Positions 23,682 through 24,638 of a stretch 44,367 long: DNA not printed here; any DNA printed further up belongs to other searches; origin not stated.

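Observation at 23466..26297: Tail-associated CHAP/glucosaminidase hydrolase gene split by a group I intron carrying an HNH homing endonuclease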

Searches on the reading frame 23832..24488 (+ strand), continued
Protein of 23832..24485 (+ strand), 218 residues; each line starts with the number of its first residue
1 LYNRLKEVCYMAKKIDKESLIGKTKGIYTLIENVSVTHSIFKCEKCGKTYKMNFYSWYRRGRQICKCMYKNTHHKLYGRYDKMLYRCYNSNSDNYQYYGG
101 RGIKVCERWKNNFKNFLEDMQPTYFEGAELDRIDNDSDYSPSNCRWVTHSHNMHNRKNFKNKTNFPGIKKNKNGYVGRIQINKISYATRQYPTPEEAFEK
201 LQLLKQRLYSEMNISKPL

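Call 55: search_solved_structures(query=A1, max_evalue=1, show_alignments=2)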
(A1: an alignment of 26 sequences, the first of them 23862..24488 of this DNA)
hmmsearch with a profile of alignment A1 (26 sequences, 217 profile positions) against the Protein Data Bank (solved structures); distinct sequences matched with E-value up to 1: 4.
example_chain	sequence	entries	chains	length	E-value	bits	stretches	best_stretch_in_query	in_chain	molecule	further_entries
7et4_A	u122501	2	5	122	0.017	18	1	154-206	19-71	AP2/ERF and B3 domain-containing transcription repressor TEM1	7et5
1u3e_M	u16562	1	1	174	0.037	17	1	116-165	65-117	HNH homing endonuclease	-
7wq5_A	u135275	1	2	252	0.096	15.6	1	156-206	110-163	Ethylene-responsive transcription factor WRI1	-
5wx9_A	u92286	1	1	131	0.17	14.8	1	155-207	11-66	Ethylene-responsive transcription factor ERF096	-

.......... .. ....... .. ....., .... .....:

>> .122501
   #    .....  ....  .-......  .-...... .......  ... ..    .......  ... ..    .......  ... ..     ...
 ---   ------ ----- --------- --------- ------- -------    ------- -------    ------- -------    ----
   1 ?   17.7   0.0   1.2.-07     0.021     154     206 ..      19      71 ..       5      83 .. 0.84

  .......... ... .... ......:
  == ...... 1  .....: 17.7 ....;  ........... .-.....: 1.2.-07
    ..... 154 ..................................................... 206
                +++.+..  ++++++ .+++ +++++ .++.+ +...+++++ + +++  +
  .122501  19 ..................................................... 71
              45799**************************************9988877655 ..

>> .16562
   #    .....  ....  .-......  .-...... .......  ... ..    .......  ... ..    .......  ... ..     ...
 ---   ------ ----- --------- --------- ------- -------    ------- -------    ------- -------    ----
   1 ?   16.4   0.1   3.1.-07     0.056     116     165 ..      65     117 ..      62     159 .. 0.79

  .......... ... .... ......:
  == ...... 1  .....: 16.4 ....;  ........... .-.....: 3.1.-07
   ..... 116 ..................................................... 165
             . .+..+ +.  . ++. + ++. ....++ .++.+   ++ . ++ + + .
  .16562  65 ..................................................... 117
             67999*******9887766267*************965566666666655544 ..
